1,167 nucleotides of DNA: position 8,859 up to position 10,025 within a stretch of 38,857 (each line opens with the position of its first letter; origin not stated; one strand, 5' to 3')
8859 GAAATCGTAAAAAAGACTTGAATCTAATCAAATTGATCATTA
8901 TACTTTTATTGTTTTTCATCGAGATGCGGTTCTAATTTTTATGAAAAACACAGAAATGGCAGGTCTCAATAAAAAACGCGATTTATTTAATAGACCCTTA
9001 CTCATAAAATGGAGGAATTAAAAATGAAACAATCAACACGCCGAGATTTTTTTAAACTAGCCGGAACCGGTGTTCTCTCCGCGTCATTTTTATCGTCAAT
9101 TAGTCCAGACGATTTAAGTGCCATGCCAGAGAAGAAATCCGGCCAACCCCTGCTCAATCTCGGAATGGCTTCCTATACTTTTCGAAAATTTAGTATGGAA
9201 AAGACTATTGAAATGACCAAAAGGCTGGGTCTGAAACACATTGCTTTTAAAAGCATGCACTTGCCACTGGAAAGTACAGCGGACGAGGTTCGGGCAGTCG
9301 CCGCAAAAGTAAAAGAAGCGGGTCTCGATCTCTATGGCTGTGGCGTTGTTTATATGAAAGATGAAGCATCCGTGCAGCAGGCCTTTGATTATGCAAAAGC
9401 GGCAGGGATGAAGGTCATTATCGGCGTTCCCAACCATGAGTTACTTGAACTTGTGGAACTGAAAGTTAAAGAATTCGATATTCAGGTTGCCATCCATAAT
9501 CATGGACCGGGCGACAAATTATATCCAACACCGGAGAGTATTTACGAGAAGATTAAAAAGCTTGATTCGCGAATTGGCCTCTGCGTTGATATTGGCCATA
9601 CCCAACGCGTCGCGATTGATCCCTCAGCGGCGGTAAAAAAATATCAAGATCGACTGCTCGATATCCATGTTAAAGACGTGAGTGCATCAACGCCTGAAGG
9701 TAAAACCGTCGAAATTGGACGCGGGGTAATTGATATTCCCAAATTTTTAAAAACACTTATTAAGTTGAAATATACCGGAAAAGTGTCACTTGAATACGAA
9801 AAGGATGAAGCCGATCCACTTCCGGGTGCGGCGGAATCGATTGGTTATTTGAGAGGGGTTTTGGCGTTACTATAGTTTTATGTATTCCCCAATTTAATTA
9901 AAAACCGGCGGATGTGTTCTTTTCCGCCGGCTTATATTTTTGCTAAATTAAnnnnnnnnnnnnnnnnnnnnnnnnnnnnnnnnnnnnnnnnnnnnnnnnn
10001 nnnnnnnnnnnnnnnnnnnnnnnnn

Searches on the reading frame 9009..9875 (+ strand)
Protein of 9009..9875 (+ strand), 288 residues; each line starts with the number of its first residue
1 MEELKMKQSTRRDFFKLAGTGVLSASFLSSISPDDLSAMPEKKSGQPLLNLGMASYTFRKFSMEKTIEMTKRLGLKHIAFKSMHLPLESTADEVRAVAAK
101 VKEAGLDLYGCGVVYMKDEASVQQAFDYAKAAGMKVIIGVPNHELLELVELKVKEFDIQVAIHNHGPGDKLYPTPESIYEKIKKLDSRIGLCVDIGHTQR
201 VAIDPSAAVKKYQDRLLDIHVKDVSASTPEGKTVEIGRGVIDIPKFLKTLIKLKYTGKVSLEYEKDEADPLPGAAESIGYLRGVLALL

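Call 34: search_protein_families(library=pfam, proteins=[window:9009-9875:+], max_evalue=0.001)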
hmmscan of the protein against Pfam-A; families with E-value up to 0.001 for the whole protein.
window:9009-9875:+ (288 aa): 1 family
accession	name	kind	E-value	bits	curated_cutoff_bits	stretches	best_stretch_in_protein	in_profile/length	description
PF01261.30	AP_endonuc_2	-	1.1e-21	78.2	31.1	1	67-282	74-247/249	Xylose isomerase-like TIM barrel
